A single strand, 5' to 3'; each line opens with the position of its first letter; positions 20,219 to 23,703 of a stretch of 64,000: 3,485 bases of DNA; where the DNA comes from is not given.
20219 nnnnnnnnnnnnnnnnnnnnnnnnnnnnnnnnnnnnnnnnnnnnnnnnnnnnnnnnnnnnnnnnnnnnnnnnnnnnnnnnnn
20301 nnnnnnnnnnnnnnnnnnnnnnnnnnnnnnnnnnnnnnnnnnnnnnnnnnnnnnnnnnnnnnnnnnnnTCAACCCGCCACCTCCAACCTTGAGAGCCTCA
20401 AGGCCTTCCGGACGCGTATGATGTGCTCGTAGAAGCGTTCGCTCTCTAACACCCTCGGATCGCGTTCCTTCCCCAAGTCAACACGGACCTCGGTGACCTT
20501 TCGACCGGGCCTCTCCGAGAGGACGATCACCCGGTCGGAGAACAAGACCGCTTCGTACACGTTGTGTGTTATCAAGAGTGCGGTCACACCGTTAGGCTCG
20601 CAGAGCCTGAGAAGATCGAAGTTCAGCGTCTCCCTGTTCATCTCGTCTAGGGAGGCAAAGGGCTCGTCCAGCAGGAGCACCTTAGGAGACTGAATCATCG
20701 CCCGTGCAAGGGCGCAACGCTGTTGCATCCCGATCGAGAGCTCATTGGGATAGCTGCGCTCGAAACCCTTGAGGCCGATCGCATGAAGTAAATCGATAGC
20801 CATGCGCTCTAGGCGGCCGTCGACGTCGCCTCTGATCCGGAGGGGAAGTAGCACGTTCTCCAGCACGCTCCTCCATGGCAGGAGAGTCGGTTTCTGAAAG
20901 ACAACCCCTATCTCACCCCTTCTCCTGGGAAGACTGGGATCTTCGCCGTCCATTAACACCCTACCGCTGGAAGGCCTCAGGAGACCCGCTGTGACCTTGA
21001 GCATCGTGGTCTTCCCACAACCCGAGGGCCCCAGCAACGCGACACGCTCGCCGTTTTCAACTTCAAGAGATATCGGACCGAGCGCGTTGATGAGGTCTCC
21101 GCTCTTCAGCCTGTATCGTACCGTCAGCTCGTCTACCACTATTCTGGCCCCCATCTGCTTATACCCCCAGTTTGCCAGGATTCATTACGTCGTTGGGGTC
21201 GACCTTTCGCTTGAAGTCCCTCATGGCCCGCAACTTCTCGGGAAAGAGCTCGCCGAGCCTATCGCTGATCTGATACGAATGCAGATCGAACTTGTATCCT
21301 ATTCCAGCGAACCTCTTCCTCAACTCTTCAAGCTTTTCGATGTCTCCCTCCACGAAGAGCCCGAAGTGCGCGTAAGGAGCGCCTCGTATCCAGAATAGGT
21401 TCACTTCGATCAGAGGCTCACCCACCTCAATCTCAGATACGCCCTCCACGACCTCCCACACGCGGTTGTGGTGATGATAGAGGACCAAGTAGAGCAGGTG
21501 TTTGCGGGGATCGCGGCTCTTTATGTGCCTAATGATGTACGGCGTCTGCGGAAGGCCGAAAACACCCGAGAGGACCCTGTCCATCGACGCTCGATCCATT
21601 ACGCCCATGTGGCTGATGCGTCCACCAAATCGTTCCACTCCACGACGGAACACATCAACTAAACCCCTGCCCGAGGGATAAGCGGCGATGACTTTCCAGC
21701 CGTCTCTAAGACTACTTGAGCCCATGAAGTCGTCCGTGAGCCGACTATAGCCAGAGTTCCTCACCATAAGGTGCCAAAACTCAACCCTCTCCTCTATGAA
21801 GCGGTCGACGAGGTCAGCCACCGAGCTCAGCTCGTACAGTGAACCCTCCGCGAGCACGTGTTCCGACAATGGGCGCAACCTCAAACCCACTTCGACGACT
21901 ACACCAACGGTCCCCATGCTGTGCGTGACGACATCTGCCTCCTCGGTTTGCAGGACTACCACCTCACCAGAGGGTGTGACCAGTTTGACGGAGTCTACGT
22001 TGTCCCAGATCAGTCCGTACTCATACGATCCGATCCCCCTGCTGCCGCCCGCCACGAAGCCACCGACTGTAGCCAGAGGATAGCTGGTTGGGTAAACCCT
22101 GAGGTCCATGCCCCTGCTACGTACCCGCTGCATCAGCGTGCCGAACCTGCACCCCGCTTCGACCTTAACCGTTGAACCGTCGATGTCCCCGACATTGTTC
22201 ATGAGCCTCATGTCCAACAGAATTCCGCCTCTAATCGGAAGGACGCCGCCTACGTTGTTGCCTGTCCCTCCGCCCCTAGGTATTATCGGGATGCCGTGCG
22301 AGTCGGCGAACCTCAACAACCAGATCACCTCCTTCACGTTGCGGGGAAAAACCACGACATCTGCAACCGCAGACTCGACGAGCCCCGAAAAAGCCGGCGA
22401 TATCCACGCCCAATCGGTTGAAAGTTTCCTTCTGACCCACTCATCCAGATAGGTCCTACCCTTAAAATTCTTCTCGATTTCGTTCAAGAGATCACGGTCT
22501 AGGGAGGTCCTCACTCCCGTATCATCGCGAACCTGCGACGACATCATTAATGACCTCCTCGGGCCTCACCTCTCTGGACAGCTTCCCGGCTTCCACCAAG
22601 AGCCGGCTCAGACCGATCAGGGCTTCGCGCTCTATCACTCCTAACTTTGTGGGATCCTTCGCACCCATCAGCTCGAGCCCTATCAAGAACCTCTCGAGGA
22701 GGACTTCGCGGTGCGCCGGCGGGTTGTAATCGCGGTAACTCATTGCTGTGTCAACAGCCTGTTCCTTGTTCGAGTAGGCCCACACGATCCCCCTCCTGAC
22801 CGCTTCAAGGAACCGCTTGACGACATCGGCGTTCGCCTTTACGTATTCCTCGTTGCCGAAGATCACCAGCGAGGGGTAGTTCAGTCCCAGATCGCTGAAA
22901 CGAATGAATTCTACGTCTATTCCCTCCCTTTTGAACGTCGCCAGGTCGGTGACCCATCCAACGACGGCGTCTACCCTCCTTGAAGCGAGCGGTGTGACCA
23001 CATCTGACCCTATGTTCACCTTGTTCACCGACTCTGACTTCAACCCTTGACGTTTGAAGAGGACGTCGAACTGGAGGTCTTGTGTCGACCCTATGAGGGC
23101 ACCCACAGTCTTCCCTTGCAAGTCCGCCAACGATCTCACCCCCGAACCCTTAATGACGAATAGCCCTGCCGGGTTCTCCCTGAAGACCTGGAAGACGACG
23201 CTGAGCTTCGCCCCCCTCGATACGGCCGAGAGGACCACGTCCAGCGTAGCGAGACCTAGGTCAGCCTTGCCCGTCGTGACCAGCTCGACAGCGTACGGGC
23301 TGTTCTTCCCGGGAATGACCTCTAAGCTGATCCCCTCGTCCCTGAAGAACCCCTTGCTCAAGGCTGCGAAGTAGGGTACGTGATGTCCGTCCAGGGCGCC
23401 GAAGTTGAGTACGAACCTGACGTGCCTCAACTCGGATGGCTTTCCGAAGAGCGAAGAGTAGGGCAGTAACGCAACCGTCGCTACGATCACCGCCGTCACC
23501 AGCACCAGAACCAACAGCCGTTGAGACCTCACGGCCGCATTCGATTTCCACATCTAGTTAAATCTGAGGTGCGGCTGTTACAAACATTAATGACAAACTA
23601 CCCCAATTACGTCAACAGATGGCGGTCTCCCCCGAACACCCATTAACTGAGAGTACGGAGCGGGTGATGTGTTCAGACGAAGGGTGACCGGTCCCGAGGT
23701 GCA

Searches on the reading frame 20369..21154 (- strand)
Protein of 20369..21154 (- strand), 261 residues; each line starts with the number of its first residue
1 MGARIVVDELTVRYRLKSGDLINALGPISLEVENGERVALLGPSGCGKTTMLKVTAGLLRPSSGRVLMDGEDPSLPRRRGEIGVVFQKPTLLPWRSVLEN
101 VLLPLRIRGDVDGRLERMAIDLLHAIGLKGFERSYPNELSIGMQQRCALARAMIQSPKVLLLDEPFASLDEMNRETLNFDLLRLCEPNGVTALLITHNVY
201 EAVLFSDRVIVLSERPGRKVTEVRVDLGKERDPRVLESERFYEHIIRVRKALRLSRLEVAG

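Call 75: search_protein_families(library=pfam, proteins=[window:20369-21154:-], max_evalue=0.00001)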
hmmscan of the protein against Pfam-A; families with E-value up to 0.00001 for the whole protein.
window:20369-21154:- (261 aa): 2 families
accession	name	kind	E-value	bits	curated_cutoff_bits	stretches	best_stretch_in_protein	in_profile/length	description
PF00005.33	ABC_tran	-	4e-35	121.8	25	1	26-167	2-137/137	ABC transporter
PF13304.12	AAA_21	-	9.4e-08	32.9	27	0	136-200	235-301/304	AAA domain, putative AbiEii toxin, Type IV TA system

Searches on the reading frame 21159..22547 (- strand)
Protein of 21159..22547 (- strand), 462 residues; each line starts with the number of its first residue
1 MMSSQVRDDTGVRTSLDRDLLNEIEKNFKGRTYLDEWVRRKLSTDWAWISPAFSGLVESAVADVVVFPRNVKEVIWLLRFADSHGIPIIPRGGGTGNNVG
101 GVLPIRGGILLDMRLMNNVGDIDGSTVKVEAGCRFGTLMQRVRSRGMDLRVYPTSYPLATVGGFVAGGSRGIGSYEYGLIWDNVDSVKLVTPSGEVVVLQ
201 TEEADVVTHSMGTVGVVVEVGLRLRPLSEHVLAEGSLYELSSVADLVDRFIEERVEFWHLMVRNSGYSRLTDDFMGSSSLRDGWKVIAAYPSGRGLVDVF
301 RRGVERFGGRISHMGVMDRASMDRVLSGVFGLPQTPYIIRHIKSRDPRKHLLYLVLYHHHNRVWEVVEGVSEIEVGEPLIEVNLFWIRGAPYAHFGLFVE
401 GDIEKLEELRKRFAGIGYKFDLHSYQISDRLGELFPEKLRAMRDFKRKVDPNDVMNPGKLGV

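Call 75: search_protein_families(library=pfam, proteins=[window:21159-22547:-], max_evalue=0.00001)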
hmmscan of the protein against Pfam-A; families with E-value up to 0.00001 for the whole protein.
window:21159-22547:- (462 aa): 1 family
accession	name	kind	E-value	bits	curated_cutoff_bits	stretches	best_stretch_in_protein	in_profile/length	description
PF01565.28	FAD_binding_4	-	2.9e-34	118.2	26.4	1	63-199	2-138/139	FAD binding domain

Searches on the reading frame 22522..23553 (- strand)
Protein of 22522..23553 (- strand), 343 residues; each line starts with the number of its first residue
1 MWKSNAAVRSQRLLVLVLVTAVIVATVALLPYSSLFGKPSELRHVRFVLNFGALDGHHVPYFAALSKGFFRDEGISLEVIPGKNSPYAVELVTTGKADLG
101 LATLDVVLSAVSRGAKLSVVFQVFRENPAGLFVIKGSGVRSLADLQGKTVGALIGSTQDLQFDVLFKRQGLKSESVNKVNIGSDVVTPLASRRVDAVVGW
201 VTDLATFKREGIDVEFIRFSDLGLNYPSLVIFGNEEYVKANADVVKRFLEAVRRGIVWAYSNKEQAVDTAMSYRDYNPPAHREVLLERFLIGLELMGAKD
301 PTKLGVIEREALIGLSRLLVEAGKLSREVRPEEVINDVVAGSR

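Call 75: search_protein_families(library=pfam, proteins=[window:22522-23553:-], max_evalue=0.00001)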
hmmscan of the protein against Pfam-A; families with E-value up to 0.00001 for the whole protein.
window:22522-23553:- (343 aa): 2 families
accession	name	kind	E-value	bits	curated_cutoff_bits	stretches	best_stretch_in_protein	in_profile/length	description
PF09084.16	NMT1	-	3.4e-51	174.6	20.5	1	57-266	3-216/216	NMT1/THI5 like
PF13379.11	NMT1_2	-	1.5e-08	35.2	24.7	1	57-268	17-246/252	NMT1-like family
